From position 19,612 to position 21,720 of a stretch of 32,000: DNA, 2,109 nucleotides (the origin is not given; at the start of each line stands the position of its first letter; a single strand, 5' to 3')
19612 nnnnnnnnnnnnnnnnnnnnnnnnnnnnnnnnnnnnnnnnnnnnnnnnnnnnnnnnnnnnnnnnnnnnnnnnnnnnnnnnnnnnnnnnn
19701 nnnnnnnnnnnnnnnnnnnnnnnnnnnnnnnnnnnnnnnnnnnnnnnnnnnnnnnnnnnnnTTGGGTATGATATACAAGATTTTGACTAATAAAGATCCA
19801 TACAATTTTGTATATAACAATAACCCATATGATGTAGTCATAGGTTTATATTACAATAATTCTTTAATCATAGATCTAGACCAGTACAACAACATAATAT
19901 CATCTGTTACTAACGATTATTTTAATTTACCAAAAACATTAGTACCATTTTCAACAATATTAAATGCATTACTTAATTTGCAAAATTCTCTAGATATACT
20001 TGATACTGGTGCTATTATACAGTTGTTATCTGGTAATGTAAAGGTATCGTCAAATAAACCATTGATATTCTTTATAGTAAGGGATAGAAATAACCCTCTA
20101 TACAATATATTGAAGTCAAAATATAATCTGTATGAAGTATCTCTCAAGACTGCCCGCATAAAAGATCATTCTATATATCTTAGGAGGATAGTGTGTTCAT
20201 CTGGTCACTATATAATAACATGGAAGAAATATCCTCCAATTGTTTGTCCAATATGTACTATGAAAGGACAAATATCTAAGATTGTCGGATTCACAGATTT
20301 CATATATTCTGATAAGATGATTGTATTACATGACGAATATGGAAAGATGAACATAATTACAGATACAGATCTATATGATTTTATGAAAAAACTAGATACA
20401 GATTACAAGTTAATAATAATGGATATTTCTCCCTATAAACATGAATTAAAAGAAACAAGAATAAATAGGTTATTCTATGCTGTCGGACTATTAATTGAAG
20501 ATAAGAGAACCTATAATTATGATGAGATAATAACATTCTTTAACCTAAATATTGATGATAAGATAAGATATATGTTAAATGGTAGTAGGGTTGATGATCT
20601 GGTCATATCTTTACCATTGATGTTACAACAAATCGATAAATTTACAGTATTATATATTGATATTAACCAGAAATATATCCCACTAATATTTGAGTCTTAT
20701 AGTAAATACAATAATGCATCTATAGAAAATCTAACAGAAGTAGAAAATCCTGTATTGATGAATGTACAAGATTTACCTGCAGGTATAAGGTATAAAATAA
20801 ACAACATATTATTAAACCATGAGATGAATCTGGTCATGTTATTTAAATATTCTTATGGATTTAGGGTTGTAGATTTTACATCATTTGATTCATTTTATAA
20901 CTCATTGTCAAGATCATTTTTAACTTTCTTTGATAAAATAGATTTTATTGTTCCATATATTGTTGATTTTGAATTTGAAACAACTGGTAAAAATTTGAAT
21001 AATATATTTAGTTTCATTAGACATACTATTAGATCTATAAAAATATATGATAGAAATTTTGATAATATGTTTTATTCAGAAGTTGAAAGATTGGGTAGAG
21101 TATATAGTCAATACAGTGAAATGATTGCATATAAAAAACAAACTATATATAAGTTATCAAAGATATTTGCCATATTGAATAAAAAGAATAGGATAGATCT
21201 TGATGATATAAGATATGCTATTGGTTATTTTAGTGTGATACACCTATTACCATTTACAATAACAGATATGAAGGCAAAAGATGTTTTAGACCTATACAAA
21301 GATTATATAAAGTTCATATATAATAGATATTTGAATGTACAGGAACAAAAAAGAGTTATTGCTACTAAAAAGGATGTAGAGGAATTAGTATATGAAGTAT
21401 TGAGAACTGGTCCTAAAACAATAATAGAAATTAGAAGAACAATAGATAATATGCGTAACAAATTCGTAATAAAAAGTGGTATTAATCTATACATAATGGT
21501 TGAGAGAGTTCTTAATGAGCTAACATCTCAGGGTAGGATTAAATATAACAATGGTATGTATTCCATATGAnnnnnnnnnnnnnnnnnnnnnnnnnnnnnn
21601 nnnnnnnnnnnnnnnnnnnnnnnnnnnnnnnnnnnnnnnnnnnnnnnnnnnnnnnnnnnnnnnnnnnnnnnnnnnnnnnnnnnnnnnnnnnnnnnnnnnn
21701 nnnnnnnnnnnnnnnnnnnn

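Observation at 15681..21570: Three MCM-derived genes in 6 kb: one intact, one AAA+ core only, one full-length with eroded ATPase motifs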

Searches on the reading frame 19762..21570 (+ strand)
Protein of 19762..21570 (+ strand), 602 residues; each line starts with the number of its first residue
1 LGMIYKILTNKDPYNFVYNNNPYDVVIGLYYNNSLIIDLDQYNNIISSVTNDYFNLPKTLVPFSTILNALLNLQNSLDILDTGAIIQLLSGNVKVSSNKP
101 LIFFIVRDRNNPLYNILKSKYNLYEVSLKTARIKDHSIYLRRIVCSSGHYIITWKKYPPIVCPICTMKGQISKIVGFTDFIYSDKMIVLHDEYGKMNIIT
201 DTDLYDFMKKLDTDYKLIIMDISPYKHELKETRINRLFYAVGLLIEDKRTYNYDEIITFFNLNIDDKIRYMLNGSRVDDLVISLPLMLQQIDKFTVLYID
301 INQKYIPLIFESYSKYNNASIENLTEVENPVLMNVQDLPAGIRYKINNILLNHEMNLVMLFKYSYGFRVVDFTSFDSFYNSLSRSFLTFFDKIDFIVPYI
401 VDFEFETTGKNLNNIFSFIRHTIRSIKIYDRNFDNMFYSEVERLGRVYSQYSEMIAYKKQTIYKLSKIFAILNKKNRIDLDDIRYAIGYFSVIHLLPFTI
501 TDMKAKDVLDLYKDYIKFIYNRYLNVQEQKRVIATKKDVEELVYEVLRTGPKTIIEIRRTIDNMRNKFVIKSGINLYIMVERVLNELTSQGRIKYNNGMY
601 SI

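Call 3: search_protein_families(library=pfam, proteins=[window:19762-21570:+], max_evalue=1)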
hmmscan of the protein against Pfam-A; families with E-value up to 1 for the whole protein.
window:19762-21570:+ (602 aa): 0 families

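Call 9: find_homologous_proteins(query=window:19768-21570:+, max_evalue=0.01)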
Query window:19768-21570:+ (600 aa): 5 proteins with E <= 0.01 among 8000 candidates.
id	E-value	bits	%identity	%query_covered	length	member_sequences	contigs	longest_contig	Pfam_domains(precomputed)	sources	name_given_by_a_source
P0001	0.0e+0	1309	100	100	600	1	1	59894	-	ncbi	ncbi:MAG: hypothetical protein ACP5GJ_02515 [Nanopusillaceae archaeon]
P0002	0.0e+0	1171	86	100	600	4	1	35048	-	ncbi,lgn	ncbi:MAG: hypothetical protein ACP5GJ_03500 [Nanopusillaceae archaeon]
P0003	0.0e+0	1141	84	100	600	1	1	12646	-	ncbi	-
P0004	8.8e-71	257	30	98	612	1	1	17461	-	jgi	-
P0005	3.9e-66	242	30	98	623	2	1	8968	-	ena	-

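Call 10: find_encoding_contigs(protein=P0004, flank=10000, max_places=4)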
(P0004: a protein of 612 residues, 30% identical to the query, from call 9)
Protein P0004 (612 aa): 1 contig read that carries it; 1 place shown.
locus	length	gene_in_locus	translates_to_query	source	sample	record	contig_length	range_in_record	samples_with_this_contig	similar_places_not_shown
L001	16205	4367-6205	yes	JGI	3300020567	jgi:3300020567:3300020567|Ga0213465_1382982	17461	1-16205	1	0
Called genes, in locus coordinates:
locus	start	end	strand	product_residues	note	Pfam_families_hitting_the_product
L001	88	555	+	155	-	-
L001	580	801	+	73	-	-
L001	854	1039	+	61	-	-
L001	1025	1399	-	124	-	PF02150:Zn_ribbon_RPB9 (weak), PF05129:Zn_ribbon_Elf1 (faint), PF06044:DpnI (faint), PF13248:Zn_ribbon_3 (faint), PF13717:Zn_ribbon_4 (faint), PF13719:Zn_ribbon_5 (faint), PF14354:Lar_restr_allev (faint), PF22910:EDR4-like_1st (faint), +2 more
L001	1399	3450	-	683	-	PF00493:MCM, PF07728:AAA_5 (weak), PF01078:Mg_chelatase (weak), PF17855:MCM_lid (weak)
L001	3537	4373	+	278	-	PF00493:MCM, PF13337:BrxL_ATPase (faint), PF07728:AAA_5 (weak), PF01078:Mg_chelatase (weak)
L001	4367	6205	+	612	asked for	-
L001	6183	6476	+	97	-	-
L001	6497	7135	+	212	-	-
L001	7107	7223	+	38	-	-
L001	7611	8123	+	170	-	-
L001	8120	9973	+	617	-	-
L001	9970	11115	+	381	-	-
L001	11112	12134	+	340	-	-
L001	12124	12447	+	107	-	-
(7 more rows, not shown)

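Call 11: find_encoding_contigs(protein=P0005, flank=10000, max_places=4)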
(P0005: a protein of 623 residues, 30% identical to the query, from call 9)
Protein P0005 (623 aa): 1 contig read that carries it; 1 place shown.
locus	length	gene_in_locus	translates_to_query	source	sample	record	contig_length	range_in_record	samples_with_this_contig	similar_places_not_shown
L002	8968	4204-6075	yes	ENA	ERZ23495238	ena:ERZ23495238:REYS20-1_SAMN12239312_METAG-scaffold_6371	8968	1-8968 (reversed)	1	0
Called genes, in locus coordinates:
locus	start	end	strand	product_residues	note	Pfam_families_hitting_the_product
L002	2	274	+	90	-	?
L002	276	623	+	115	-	-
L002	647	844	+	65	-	-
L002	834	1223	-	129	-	PF26040:Zn_ribbon_CLPX_N (faint)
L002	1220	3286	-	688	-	PF00493:MCM, PF01078:Mg_chelatase (faint), PF07728:AAA_5, PF17855:MCM_lid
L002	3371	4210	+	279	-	PF00493:MCM, PF13337:BrxL_ATPase (weak), PF07726:AAA_3 (weak), PF07728:AAA_5, PF01078:Mg_chelatase (weak), PF17855:MCM_lid (weak)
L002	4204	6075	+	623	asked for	-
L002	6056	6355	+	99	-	-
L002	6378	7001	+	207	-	-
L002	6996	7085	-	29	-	-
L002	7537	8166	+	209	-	-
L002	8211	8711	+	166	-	-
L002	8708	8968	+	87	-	?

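Call 12: find_encoding_contigs(protein=P0002, flank=10000, max_places=4)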
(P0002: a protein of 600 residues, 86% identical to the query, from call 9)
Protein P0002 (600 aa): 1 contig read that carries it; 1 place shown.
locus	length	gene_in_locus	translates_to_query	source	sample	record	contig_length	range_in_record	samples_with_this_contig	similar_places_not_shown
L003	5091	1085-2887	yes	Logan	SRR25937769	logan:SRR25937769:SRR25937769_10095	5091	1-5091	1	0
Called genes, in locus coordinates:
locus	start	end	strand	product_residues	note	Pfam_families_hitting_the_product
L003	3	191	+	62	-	?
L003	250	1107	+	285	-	PF00493:MCM, PF13337:BrxL_ATPase (faint), PF07726:AAA_3 (faint), PF07728:AAA_5, PF01078:Mg_chelatase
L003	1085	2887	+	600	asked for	-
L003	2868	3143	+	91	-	-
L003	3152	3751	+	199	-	-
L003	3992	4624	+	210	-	-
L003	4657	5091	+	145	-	?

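Call 17: search_solved_structures(query=A1, max_evalue=10, show_alignments=3)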
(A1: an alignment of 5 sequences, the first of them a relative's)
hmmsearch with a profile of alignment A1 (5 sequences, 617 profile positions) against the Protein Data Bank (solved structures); distinct sequences matched with E-value up to 10: 2.
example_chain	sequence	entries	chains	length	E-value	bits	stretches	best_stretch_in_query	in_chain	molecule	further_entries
5kl1_B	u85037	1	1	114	0.45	12.3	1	118-187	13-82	Protein nanos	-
5kl8_B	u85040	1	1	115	0.58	12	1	118-187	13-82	Protein nanos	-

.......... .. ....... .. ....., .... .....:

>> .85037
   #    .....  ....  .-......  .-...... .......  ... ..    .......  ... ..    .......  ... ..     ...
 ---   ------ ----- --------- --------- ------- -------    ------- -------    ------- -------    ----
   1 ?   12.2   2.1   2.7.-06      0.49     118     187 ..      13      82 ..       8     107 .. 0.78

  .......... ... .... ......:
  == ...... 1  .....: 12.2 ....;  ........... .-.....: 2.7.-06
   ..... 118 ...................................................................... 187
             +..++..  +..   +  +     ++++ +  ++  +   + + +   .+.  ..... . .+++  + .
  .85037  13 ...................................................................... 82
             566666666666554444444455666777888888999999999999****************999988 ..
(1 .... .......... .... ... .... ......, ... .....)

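Call 18: search_dna_similar(query=window:19768-21570:+, collection=phages, mode=protein, max_evalue=0.001)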
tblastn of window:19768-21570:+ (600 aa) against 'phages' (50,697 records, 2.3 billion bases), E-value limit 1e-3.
No match.

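Call 34: search_protein_representatives(alignment_id=A1)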
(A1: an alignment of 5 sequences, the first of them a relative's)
Query: 5 sequences, 617 profile positions. Proteins with E-value up to 0.001 (for the whole library): 3; up to 1e-10: 3; up to 1e-30: 3. The best 3 are listed.
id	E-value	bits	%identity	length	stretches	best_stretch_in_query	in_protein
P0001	1.7e-297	1004.6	-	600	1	10-617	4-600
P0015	5.7e-275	930.3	-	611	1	1-617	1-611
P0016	1.9e-126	439.7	-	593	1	4-617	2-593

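Call 43: find_related_loci(query=A2, collection=genome_contigs, flank=10000)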
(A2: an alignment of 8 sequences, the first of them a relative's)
Query A2 (600 aa) in genome_contigs; peptide patterns used: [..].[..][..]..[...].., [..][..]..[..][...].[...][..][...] (x = any residue, [..] = any of these).
97 stretches matched a pattern, but none encodes a relative of the query by tblastn (E <= 1e-3).

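Call 44: find_related_loci(query=A2, collection=viral_contigs, flank=10000)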
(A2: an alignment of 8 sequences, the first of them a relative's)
Query A2 (600 aa) in viral_contigs; peptide patterns used: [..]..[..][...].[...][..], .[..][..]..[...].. (x = any residue, [..] = any of these).
599 stretches matched a pattern, but none encodes a relative of the query by tblastn (E <= 1e-3).

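Call 46: predict_structure(alignment_id=A4)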
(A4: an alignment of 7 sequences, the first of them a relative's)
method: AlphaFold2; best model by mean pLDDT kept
length: 600 residues; sequences in the alignment: 7
mean_pLDDT: 71.3   pTM: 0.55
mean pLDDT of the five models: 71.3, 70.5, 70.2, 61.3, 50.7
residues with pLDDT >= 90: 67; 70-90: 282; 50-70: 191; < 50: 60
segments of 3 or more residues with pLDDT < 50: 1-28, 79-98, 227-230, 363-365
pLDDT, mean of each block of 10 residues (from residue 1): 35 31 43 66 71 66 66 57 33 43 76 84 78 63 63 62 69 63 69 75 66 76 54 70 62 78 88 80 79 53 67 63 66 71 74 70 57 81 72 75 71 77 75 95 91 90 91 89 95 83 89 88 60 75 87 86 65 77 88 89
secondary structure, 60 per line:
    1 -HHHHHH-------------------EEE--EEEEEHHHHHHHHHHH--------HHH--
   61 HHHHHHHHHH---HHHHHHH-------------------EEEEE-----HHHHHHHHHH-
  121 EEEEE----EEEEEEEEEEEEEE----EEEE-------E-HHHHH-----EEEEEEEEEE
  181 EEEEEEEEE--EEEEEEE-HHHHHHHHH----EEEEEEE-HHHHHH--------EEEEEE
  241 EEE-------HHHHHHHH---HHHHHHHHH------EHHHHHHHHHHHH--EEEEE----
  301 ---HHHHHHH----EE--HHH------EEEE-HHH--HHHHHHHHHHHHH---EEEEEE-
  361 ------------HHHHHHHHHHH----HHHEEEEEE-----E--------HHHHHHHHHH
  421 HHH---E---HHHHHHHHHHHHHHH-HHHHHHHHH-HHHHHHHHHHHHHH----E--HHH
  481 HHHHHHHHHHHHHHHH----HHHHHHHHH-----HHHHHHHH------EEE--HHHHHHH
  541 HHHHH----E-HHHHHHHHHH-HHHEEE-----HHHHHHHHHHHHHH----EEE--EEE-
elements in order: H2-7 E27-29 E32-36 H37-47 H61-70 H74-80 E100-104 H110-119 E121-125 E130-143 E148-151 H161-165 E171-189 E192-198 H200-208 E213-219 H221-226 E235-243 H251-258 H262-270 H278-289 E292-296 H304-310 E328-331 H338-350 E354-359 H373-383 E391-396 H411-423 H431-445 H447-455 H457-470 H478-496 H501-509 H515-522 E529-531 H534-545 H552-561 E566-568 H574-587 E592-594 E597-599

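Call 49: fold_search(model_id=the predicted structure, library=pdb)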
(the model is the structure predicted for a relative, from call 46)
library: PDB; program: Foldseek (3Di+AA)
matches with E <= 10: 941; with E <= 0.001: 221
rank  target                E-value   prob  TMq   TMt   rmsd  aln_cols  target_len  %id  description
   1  8q67_A                3.2e-10  1.00  0.34  0.35  12.5       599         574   13  Crystal structure of a homohexameric MCM from M. acidophilum (released 2025-03-12)
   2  9bcx_7                6.2e-10  1.00  0.36  0.33  14.5       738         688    9  Cryo-EM structure of the S. cerevisiae ORC-Cdc6-Mcm2-7-DNA complex with a fully closed Mcm2-Mcm5 DNA entry gate (released 2025-01-01)
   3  9lxd_4                7.0e-10  1.00  0.27  0.23  21.3       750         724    9  Structure of DNA-free MCM SH at 3.2 Angstroms resolution (released 2026-02-18)
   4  9gjw_4                2.1e-09  1.00  0.34  0.32  15.7       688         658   11  OCCM maturation intermediate stalled with an Arginine Finger mutation in Mcm2 (released 2025-03-05)
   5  8rif_7                2.5e-09  1.00  0.32  0.27  16.1       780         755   11  Cryo-EM structure of the MCM double hexamer loaded onto dsDNA. (released 2025-01-01)
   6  8x7u_F                3.0e-09  1.00  0.31  0.29  20.4       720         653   11  MCM in complex with dsDNA in presence of ATP. (released 2024-01-17)
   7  8q67_E                3.2e-09  1.00  0.35  0.36  12.3       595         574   12  Crystal structure of a homohexameric MCM from M. acidophilum (released 2025-03-12)
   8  8ouw_2                3.2e-09  1.00  0.30  0.26  14.5       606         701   10  Cryo-EM structure of CMG helicase bound to TIM-1/TIPN-1 and homodimeric DNSN-1 on fork DNA (Caenorhabditis elegans) (released 2023-08-16)
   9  8kg6_4                3.4e-09  1.00  0.28  0.25  20.0       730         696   10  Yeast replisome in state I (released 2023-12-06)
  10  8q67_B                3.8e-09  1.00  0.33  0.34  12.6       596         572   12  Crystal structure of a homohexameric MCM from M. acidophilum (released 2025-03-12)
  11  8s0a_4                5.3e-09  1.00  0.31  0.30  12.8       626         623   11  H. sapiens MCM2-7 hexamer bound to double stranded DNA (released 2024-10-02)
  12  8rig_7                7.3e-09  1.00  0.35  0.34  11.1       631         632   11  Cryo-EM structure of an MCM helicase single hexamer loaded onto dsDNA. (released 2025-01-01)
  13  7v3u_5                7.3e-09  1.00  0.32  0.30  12.3       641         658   11  Cryo-EM structure of MCM double hexamer with structured Mcm4-NSD (released 2022-04-13)
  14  9gjw_6                9.1e-09  1.00  0.34  0.31  13.4       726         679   10  OCCM maturation intermediate stalled with an Arginine Finger mutation in Mcm2 (released 2025-03-05)
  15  8x7u_C                9.6e-09  1.00  0.33  0.30  20.9       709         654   11  MCM in complex with dsDNA in presence of ATP. (released 2024-01-17)
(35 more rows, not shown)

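Call 54: search_protein_families(library=ncbifam, proteins=[window:19768-21570:+], max_evalue=0.01)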
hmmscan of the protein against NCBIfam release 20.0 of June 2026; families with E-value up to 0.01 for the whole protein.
window:19768-21570:+ (600 aa): 0 families

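Call 74: find_related_loci(query=A2, collection=metagenome_contigs, flank=10000)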
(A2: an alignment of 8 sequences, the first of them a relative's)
Query A2 (600 aa) in metagenome_contigs; peptide patterns used: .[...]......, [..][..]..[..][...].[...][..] (x = any residue, [..] = any of these).
584 stretches matched a pattern; 4 encode a relative of the query (tblastn E <= 1e-3); 4 distinct loci.
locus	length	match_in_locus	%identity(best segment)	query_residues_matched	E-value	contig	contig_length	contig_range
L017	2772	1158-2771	87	1-538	0e+0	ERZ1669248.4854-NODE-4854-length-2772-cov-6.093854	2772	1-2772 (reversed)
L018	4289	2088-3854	35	4-600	1e-110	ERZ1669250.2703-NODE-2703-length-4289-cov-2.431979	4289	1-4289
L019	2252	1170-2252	35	4-372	1e-57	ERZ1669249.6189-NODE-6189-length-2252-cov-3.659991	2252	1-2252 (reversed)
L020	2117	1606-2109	45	4-176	2e-39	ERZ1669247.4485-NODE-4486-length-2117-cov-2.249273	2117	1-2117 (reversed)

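Call 90: fold_search(model_id=the predicted structure, library=viral)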
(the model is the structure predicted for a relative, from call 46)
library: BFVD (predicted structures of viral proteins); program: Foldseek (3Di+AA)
matches with E <= 10: 704; with E <= 0.001: 2
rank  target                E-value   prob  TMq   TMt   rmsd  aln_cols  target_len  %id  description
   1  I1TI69                3.7e-09  1.00  0.26  0.27  15.7       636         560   10  (no name in the UniProt tables at hand)
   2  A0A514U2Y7            3.1e-04  1.00  0.24  0.19  13.4       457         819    8  (no name in the UniProt tables at hand)
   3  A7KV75                1.1e-03  0.99  0.26  0.31  16.4       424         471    9  (no name in the UniProt tables at hand)
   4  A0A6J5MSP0            1.3e-03  0.92  0.19  0.16  15.8       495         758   11  Uncharacterized protein [uncultured Caudovirales phage]
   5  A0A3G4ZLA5            1.6e-03  0.28  0.11  0.09  22.3       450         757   12  ATPase [Terrestrivirus sp.]
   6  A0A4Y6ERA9            1.7e-03  0.99  0.25  0.21  12.6       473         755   14  DNA helicase [Gordonia phage Chelms]
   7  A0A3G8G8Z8            1.7e-03  0.80  0.23  0.22  19.1       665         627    9  (no name in the UniProt tables at hand)
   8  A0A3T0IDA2            4.0e-03  0.85  0.21  0.24  13.7       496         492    9  (no name in the UniProt tables at hand)
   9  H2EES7                5.9e-03  0.20  0.12  0.15  21.9       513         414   11  Putative AAA family ATPase [Moumouvirus sp. 'Monve']
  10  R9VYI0                8.6e-03  0.33  0.11  0.08  24.1       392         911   10  Putative DNA primase [Serratia phage Eta]
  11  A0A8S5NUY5            1.0e-02  0.51  0.16  0.19  20.5       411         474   12  Uncharacterized protein [Siphoviridae sp. ctQ091]
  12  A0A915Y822            1.2e-02  0.35  0.12  0.15  23.2       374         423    7  (no name in the UniProt tables at hand)
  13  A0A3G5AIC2            1.8e-02  0.20  0.14  0.15  18.7       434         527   10  D5-ATPase-helicase [Satyrvirus sp.]
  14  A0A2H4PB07            2.0e-02  0.84  0.23  0.28  16.9       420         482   10  (no name in the UniProt tables at hand)
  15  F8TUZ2                3.0e-02  0.38  0.17  0.25  15.5       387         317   10  (no name in the UniProt tables at hand)
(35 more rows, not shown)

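Call 97: search_protein_families(library=phrogs, proteins=[window:19768-21570:+], max_evalue=0.01)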
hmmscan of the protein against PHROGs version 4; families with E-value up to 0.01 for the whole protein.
window:19768-21570:+ (600 aa): 1 family
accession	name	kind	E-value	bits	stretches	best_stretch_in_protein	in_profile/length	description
phrog_7815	-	unknown function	0.0045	18.5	0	550-595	61-107/123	-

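Call 98: search_protein_families(library=padloc, proteins=[window:19768-21570:+], max_evalue=0.01)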
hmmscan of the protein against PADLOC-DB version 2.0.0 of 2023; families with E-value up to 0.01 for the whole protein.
window:19768-21570:+ (600 aa): 0 families
